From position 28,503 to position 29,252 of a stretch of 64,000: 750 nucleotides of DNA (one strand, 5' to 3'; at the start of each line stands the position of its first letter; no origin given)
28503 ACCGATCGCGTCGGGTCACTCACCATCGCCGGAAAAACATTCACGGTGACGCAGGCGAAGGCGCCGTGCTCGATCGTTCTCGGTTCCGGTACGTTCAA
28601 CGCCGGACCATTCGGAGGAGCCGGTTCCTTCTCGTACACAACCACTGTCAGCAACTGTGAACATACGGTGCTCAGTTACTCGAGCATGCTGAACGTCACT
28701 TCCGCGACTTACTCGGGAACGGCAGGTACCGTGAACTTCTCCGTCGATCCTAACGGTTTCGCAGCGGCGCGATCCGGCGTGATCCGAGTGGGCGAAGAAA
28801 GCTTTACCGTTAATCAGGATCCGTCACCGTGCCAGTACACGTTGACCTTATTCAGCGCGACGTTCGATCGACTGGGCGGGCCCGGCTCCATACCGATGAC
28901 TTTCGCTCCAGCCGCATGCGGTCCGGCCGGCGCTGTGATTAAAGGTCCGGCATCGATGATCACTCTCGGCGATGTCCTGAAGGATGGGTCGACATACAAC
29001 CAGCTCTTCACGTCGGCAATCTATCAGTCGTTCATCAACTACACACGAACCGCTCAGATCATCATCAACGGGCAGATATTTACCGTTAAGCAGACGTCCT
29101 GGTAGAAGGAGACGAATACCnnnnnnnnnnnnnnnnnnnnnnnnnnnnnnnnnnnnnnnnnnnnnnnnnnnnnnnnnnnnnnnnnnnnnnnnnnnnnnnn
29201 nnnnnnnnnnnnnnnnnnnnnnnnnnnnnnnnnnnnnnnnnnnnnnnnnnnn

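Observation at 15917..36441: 20.5-kb four-gene operon of giant surface proteins with no recognisable outer-membrane export or anchoring signal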

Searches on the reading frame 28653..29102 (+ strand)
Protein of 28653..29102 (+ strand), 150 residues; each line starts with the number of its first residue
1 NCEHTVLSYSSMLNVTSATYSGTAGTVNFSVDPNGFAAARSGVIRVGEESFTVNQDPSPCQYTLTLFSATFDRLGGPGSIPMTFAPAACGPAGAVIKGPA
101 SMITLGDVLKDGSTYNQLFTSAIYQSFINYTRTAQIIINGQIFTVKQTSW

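Call 18: search_protein_families(library=ncbifam, proteins=[window:28653-29102:+], max_evalue=10)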
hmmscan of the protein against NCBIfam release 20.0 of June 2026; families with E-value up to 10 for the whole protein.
window:28653-29102:+ (150 aa): 1 family
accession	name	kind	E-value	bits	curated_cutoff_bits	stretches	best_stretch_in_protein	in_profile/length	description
NF012204.1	adhes_FxxPxG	domain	0.0011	18.8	60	1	24-56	62-93/153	leukotoxin LktA family filamentous adhesin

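Call 19: search_protein_families(library=pfam, proteins=[window:28653-29102:+], max_evalue=10)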
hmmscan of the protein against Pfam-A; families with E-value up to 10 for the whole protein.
window:28653-29102:+ (150 aa): 1 family
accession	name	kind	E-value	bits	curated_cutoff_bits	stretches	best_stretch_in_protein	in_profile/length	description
PF13004.13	BACON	-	0.00033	21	25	1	16-55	17-60/61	Putative binding domain, N-terminal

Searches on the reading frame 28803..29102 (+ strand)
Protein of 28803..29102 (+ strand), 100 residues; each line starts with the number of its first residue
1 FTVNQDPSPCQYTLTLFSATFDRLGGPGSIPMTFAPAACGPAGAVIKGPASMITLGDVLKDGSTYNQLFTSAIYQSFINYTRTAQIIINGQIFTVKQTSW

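Call 39: search_protein_representatives(protein=window:28803-29102:+)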
Query: 100 residues. Proteins with E-value up to 0.001 (for the whole library): 112; up to 1e-10: 29; up to 1e-30: 2. The best 112 are listed.
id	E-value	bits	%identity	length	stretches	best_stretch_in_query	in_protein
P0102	7.6e-32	125.2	30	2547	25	2-97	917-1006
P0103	2.2e-31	123.7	40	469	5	1-100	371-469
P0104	5.5e-28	112.8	35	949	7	1-100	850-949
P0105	2.3e-27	110.8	45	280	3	1-100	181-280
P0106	3.4e-27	110.3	39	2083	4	1-99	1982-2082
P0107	1.2e-24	102.1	40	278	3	1-100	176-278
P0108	3.2e-23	97.5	34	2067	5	1-100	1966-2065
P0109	1.6e-21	92.1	48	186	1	1-100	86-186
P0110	4.4e-21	90.7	45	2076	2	1-100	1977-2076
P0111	4.8e-21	90.6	34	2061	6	2-99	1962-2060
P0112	1.2e-19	86.1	35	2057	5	1-100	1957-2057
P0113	3.3e-18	81.5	47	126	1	1-99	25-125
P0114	4.8e-18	80.9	44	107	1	2-97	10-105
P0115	8.8e-18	80.1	34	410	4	1-100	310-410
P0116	2.4e-17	78.7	47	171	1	17-99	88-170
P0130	1.0e-10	57.4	38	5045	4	1-100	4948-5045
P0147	6.1e-08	48.6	32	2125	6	1-100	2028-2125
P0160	1.6e-06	44.0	31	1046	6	1-99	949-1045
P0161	2.3e-06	43.5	30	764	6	1-100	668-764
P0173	1.0e-05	41.4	31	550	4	1-100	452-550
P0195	1.3e-04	37.9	34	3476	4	1-100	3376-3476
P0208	5.2e-04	36.0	31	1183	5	1-100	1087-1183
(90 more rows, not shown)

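Call 43: find_homologous_proteins(query=A2, max_evalue=0.001)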
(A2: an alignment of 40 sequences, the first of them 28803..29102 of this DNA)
Query A2 (40 sequences) (100 aa, profile of the alignment): 88 proteins with E <= 0.001 among 1417 candidates.
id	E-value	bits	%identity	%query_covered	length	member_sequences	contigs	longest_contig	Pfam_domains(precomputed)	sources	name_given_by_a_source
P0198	5.1e-35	137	38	100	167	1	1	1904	PF13004.14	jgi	jgi:hypothetical protein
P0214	6.4e-34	134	37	100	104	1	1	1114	-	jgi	jgi:hypothetical protein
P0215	1.1e-32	130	39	36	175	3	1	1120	PF19190.7,PF13004.14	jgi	jgi:hypothetical protein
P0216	1.2e-32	130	37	100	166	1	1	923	PF13004.14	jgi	-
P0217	1.3e-32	130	32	100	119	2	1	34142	-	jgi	jgi:hypothetical protein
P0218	1.7e-32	129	40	100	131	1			-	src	-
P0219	3.0e-31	125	31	100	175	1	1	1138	PF13004.14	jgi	jgi:hypothetical protein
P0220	6.1e-31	124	31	100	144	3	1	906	PF13004.14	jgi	jgi:hypothetical protein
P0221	7.9e-31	124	32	100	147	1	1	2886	PF13004.14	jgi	jgi:hypothetical protein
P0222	1.8e-30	123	33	100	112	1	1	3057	-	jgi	-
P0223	2.3e-30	122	34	100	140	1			PF13004.14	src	-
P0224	3.0e-30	122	32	100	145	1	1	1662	PF13004.14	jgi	jgi:hypothetical protein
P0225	3.2e-30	122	34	100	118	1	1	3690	-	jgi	jgi:hypothetical protein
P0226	6.1e-30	121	31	100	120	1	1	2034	-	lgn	-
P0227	6.5e-30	121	31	100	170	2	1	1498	-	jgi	jgi:hypothetical protein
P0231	3.2e-29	119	34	100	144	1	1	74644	PF13004.14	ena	-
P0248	5.8e-27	111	33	100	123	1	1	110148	-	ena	-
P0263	6.5e-24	102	31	100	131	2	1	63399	-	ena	-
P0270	5.5e-17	79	29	100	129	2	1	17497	-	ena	-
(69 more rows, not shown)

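Call 45: find_encoding_contigs(protein=P0248, flank=10000, max_places=1)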
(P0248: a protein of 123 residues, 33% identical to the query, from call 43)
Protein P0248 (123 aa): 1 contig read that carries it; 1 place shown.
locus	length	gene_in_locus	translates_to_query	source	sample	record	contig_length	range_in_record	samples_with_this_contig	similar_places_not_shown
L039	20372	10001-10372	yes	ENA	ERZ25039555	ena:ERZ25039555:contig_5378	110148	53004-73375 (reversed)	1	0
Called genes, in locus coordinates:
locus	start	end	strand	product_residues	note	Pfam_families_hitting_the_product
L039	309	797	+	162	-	-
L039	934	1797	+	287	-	-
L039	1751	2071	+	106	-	-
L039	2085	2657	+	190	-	-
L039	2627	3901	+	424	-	PF24908:Ig_SIBA-E_2nd (faint), PF05345:He_PIG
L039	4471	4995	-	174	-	-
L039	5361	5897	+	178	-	PF05345:He_PIG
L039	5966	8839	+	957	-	PF05345:He_PIG (weak), PF24908:Ig_SIBA-E_2nd (faint), PF22352:K319L-like_PKD (faint), PF05345:He_PIG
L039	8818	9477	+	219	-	PF13004:BACON (weak)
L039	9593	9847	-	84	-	-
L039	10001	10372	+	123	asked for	-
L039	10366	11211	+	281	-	-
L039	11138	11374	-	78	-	-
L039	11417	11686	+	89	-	-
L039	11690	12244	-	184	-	-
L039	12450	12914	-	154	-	PF07719:TPR_2 (faint), PF13374:TPR_10 (faint), PF13424:TPR_12 (faint), PF13428:TPR_14 (faint), PF13432:TPR_16 (faint)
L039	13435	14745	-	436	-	PF00069:Pkinase, PF07714:PK_Tyr_Ser-Thr, PF01636:APH (faint)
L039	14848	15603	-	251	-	PF00903:Glyoxalase, PF18029:Glyoxalase_6, PF03795:YCII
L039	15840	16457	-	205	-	PF02687:FtsX (weak)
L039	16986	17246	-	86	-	PF02687:FtsX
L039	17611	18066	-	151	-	-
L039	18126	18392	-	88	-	PF05960:DUF885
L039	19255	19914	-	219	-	-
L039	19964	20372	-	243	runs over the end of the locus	PF01182:Glucosamine_iso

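Call 46: find_encoding_contigs(protein=P0231, flank=10000, max_places=1)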
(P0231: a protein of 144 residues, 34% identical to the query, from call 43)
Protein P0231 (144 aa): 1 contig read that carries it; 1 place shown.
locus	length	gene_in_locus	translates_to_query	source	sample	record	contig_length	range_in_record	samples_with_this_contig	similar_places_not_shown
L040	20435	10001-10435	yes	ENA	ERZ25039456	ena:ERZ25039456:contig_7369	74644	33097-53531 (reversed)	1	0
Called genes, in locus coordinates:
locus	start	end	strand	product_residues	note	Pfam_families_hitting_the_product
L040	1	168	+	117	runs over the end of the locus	PF07676:PD40 (faint), PF26549:Tricorn_N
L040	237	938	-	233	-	-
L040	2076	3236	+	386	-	-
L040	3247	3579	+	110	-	PF05345:He_PIG (weak)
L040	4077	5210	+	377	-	-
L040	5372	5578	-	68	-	-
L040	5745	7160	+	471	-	PF05345:He_PIG (faint)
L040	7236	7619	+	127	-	-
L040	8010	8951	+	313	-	-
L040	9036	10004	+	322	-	PF13004:BACON (weak)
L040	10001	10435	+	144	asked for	PF13004:BACON (weak)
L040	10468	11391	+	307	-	PF00404:Dockerin_1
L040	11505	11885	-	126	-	PF01850:PIN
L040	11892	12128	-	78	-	PF02604:PhdYeFM_antitox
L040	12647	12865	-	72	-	-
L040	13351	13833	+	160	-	-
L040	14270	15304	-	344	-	PF01554:MatE, PF03023:MurJ, PF01554:MatE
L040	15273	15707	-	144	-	PF01554:MatE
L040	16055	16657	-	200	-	PF04978:MST (faint), PF12867:DinB_2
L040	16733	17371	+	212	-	PF00440:TetR_N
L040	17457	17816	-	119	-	PF01850:PIN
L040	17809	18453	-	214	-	-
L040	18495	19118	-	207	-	PF00480:ROK (weak)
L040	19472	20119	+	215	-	-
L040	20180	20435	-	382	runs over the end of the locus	PF00072:Response_reg, PF07228:SpoIIE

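Call 47: find_encoding_contigs(protein=P0263, flank=10000, max_places=1)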
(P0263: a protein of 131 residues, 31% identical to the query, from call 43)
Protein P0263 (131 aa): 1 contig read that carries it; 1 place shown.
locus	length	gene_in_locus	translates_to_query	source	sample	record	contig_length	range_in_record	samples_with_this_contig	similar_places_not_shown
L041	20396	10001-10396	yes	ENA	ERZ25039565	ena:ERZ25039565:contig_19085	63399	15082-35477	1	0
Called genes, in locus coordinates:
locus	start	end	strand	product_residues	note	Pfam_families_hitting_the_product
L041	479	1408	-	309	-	-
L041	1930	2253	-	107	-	-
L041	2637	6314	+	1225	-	PF18911:PKD_4 (faint), PF24908:Ig_SIBA-E_2nd (faint), PF05345:He_PIG, PF19077:Big_13 (faint), PF22352:K319L-like_PKD (faint), PF05345:He_PIG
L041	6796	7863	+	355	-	PF05345:He_PIG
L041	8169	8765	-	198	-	-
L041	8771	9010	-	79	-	-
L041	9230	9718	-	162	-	-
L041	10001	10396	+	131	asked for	-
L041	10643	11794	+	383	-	-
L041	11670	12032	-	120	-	-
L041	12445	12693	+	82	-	PF08281:Sigma70_r4_2, PF04545:Sigma70_r4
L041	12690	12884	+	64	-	-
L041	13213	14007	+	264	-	-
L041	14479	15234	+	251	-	-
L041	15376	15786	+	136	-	-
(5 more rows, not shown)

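Call 48: find_encoding_contigs(protein=P0217, flank=10000, max_places=1)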
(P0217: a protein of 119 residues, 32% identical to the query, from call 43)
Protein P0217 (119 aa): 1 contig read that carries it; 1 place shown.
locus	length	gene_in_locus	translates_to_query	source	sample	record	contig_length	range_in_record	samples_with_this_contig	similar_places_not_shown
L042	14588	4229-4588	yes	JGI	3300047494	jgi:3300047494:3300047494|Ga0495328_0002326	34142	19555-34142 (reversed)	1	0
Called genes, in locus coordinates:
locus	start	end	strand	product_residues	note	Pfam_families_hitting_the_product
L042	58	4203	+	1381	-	PF22352:K319L-like_PKD (faint), PF05345:He_PIG (weak), PF24908:Ig_SIBA-E_2nd (faint), PF05345:He_PIG, PF13004:BACON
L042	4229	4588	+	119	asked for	-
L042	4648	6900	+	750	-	-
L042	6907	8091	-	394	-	PF00756:Esterase, PF02230:Abhydrolase_2 (faint)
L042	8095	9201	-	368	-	-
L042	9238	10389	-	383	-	PF00756:Esterase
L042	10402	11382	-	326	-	PF00756:Esterase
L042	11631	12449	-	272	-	PF05239:PRC (weak)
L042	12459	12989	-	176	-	PF11181:YflT (weak)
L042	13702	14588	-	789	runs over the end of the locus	PF00912:Transgly, PF00905:Transpeptidase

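Call 52: search_protein_families(library=pfam, proteins=[P0161, P0208, P0147, P0195, P0160, P0173], max_evalue=0.001)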
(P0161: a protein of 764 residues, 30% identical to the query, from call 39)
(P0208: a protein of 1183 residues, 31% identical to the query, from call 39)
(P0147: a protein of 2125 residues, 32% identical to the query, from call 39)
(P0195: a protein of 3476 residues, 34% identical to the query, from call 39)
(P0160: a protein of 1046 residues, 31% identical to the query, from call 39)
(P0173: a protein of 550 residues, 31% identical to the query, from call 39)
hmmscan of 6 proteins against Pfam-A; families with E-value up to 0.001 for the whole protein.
P0161 (764 aa): 2 families
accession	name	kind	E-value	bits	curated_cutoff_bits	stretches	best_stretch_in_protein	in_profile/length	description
PF13004.13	BACON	-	2.1e-25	88.9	25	2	536-587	2-60/61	Putative binding domain, N-terminal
PF19190.6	BACON_2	-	5.4e-16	58.7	25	2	447-493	31-78/94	Viral BACON domain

P0208 (1183 aa): 3 families
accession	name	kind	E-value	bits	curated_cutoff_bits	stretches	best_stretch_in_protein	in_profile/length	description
PF13004.13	BACON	-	3.6e-39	133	25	5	602-655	2-61/61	Putative binding domain, N-terminal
PF19190.6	BACON_2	-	1.1e-25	89.8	25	3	842-914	6-83/94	Viral BACON domain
PF02369.22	Big_1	-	1.5e-12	47.9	34.9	2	324-389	19-79/93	Bacterial Ig-like domain (group 1)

P0147 (2125 aa): 1 family
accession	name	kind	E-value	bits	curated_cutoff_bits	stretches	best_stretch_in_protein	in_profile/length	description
PF13004.13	BACON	-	7.6e-15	55.1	25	2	1896-1946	3-60/61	Putative binding domain, N-terminal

P0195 (3476 aa): 8 families
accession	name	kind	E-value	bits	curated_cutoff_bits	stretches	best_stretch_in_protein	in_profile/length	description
PF05345.18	He_PIG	-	1.3e-127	417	24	17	1990-2065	6-95/96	Putative Ig domain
PF13004.13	BACON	-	5.1e-23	81.2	25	4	3150-3193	3-47/61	Putative binding domain, N-terminal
PF19190.6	BACON_2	-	2.1e-19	69.7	25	2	2862-2914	22-79/94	Viral BACON domain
PF18885.6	DUF5648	-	4.3e-19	69.5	25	1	266-380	3-116/134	Domain of unknown function (DUF5648)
PF24908.1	Ig_SIBA-E_2nd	-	2.3e-11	44.3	27.8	0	1838-1877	42-81/117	Integrin beta-like protein A-E, second Ig-like domain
PF02494.22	HYR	-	1.1e-09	39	21.7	1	718-795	2-81/81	HYR domain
PF22352.2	K319L-like_PKD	-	4e-08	33.6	27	0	197-249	26-77/84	K319L-like, PKD domain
PF00801.26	PKD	-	0.00023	21.5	23.5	0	1084-1152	23-78/80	PKD domain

P0160 (1046 aa): 3 families
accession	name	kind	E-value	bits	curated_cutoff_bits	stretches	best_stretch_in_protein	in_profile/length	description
PF13004.13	BACON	-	4.1e-20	72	25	3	731-772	3-45/61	Putative binding domain, N-terminal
PF19190.6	BACON_2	-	4e-12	46.3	25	2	802-860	17-81/94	Viral BACON domain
PF08462.16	Carmo_coat_C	-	0.00012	22.5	21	0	41-98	25-82/99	Carmovirus coat protein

P0173 (550 aa): 2 families
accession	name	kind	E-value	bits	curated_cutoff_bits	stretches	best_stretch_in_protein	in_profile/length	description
PF13004.13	BACON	-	6.5e-25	87.3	25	4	233-278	2-47/61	Putative binding domain, N-terminal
PF19190.6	BACON_2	-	7.8e-12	45.4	25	2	217-281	17-83/94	Viral BACON domain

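Call 65: predict_structure(alignment_id=A2)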
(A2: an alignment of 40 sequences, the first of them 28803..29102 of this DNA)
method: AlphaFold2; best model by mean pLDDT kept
length: 100 residues; sequences in the alignment: 40
mean_pLDDT: 89.2   pTM: 0.76
mean pLDDT of the five models: 89.2, 87.1, 86.4, 85.6, 81.0
residues with pLDDT >= 90: 61; 70-90: 30; 50-70: 9; < 50: 0
segments of 3 or more residues with pLDDT < 50: none
pLDDT, mean of each block of 10 residues (from residue 1): 70 90 96 83 87 93 90 94 93 95
secondary structure, 60 per line:
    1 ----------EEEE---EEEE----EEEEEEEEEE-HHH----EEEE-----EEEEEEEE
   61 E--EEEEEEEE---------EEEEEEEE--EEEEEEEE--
elements in order: E11-14 E18-21 E26-35 E44-47 E53-61 E64-71 E81-88 E91-98

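Call 68: fold_search(model_id=the predicted structure, library=pdb)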
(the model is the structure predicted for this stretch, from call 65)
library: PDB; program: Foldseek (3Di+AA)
matches with E <= 10: 1963; with E <= 0.001: 1
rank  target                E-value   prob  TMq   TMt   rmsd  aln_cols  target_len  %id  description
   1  2wwm_O                9.4e-04  0.99  0.32  0.33   6.3        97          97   10  Crystal structure of the Titin M10-Obscurin like 1 Ig complex in space group P1 (released 2010-02-16)
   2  3knb_B                1.3e-03  0.99  0.36  0.36   6.3        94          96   10  Crystal structure of the titin C-terminus in complex with obscurin-like 1 (released 2009-12-01)
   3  2wwk_O                1.5e-03  0.99  0.34  0.34   6.2        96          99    9  Crystal structure of the Titin M10-Obscurin like 1 Ig F17R mutant complex (released 2010-02-16)
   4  2wwm_C                2.0e-03  0.98  0.34  0.35   6.2        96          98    8  Crystal structure of the Titin M10-Obscurin like 1 Ig complex in space group P1 (released 2010-02-16)
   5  8p35_C                3.0e-03  0.98  0.35  0.36   6.0        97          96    9  Mutant human titin immunoglobulin-like 21 domain - C3575S (released 2023-11-29)
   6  2e6j_MODEL_1_A        3.3e-03  0.99  0.39  0.37   5.7       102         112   11  Solution structure of the C-terminal PapD-like domain from human HYDIN protein (released 2007-07-03)
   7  2wp3_O                3.3e-03  0.98  0.36  0.37   6.1        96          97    8  Crystal structure of the Titin M10-Obscurin like 1 Ig complex (released 2010-02-16)
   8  6c6m_B                3.5e-03  0.98  0.34  0.36   6.8        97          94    7  IgCam3 of human MLCK1 (released 2019-01-23)
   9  8p35_D                3.5e-03  0.98  0.35  0.36   6.1        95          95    9  Mutant human titin immunoglobulin-like 21 domain - C3575S (released 2023-11-29)
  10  6hci_C                3.7e-03  0.99  0.38  0.39   5.9        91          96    8  Crystal structure of titin M3 domain (released 2019-08-28)
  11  5joe                  3.9e-03  1.00  0.44  0.47   4.8        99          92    9  Crystal structure of I81 from titin (released 2016-08-17)
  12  2yd1                  4.1e-03  0.99  0.42  0.26   5.9       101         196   13  Crystal structure of the N-terminal Ig1-2 module of Drosophila Receptor Protein Tyrosine Phosphatase DLAR (released 2011-04-13)
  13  6hci_B                4.1e-03  0.99  0.42  0.42   5.8        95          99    8  Crystal structure of titin M3 domain (released 2019-08-28)
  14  1u2h                  4.1e-03  0.99  0.37  0.38   6.2        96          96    7  X-ray Structure of the N-terminally truncated human APEP-1 (released 2005-07-05)
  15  6c6m_A                4.1e-03  0.98  0.34  0.36   6.7        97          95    7  IgCam3 of human MLCK1 (released 2019-01-23)
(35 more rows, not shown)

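Call 78: search_protein_families(library=pfam, proteins=[L040:1541-1954:+, L040:10468-11388:+], max_evalue=0.1)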
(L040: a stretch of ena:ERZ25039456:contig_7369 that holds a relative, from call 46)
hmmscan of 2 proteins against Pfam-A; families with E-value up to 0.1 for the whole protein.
L040:1541-1954:+ (138 aa): 1 family
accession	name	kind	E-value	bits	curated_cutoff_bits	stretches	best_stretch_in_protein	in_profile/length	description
PF07589.16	PEP-CTERM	-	3.9e-06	27.2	20.7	1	104-128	1-24/24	PEP-CTERM motif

L040:10468-11388:+ (307 aa): 1 family
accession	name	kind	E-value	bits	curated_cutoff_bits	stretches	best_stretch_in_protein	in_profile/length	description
PF00404.24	Dockerin_1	-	1.6e-09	38.3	22.9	1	247-301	1-56/57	Dockerin type I domain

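Call 79: search_protein_families(library=ncbifam, proteins=[L040:1541-1954:+, L040:10468-11388:+], max_evalue=0.1)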
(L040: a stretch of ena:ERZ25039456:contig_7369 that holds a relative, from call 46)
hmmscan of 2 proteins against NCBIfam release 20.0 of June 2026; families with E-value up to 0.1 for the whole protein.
L040:1541-1954:+ (138 aa): 12 families
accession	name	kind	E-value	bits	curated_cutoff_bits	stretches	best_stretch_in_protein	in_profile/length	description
NF038129.1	PEP_NF038129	equivalog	5.2e-08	33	65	1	75-128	140-194/194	NF038129 family PEP-CTERM protein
TIGR02595.1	PEP_CTERM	domain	4e-06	27.3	16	1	105-128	1-24/24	PEP-CTERM sorting domain-containing protein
NF033947.0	PEP-cistern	hypoth_equivalog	0.00045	20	60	1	75-127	163-195/195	cistern family PEP-CTERM protein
NF038119.1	PEP_CTERM_MHFG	equivalog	0.00096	19.5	100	1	95-128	226-259/260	MHFG family PEP-CTERM protein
NF033554.9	floc_PepA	equivalog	0.00099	19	80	1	52-128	182-260/261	flocculation-associated PEP-CTERM protein PepA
NF038120.1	PEP_CTERM_QFxxD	subfamily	0.0016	18.4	80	1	102-128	190-215/215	NF038120 family PEP-CTERM protein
NF041538.1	PEP_EDSA_1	subfamily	0.0019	17.9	100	1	103-128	283-307/307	EDSAP-1 family PEP-CTERM protein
NF041927.1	Xrt_dep_XDP1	equivalog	0.0033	17.4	125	1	95-128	210-242/242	exosortase-dependent surface protein XDP1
NF038126.1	PEP_CTERM_FxDxF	subfamily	0.0064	16.8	50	1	102-128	139-165/165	FxDxF family PEP-CTERM protein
NF038125.1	PEP_CTERM_THxN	subfamily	0.01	15.4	85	1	103-128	222-246/246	THxN family PEP-CTERM protein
NF038118.1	PEP_CTERM_CCXG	equivalog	0.022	14.4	90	1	103-128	174-199/199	CCXG family PEP-CTERM protein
NF038124.1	PEP_CTERM_TLD_A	exception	0.065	12.8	100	1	103-128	209-234/235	PEP_CTERM-anchored TLD domain-containing protein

L040:10468-11388:+ (307 aa): 0 families

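Call 92: find_encoding_contigs(protein=P0270, flank=10000, max_places=1)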
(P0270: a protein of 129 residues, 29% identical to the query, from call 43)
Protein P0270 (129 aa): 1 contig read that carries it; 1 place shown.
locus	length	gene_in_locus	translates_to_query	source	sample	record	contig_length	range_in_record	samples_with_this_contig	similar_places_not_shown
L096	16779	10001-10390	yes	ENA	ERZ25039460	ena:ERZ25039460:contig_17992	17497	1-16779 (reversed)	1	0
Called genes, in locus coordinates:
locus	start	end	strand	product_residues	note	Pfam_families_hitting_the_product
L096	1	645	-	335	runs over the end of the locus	PF00248:Aldo_ket_red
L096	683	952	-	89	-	-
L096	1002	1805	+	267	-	PF06719:AraC_N, PF00165:HTH_AraC (faint), PF12833:HTH_18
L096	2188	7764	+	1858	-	PF24908:Ig_SIBA-E_2nd (faint), PF07495:Y_Y_Y (faint), PF15418:DUF4625 (faint), PF18911:PKD_4 (faint), PF19077:Big_13 (faint), PF20164:GspA_SrpA_N (faint), PF22352:K319L-like_PKD (faint), PF05345:He_PIG, +1 more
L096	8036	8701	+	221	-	-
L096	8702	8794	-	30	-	-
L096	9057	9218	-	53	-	-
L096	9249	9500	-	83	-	-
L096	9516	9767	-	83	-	-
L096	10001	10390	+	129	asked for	-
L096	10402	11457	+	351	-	-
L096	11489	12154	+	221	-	-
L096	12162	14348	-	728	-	PF09699:Paired_CXXCH_1 (faint), PF14522:Cytochrome_C7 (faint), PF14537:Cytochrom_c3_2 (faint), PF21033:RMD1-3 (faint), PF13428:TPR_14 (faint), PF13429:TPR_15 (weak), PF23914:TPR_CcmH_CycH, PF13432:TPR_16, +8 more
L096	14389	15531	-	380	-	PF01663:Phosphodiest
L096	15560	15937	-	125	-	PF25183:OMP_b-brl_4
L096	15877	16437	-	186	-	PF25183:OMP_b-brl_4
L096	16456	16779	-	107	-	?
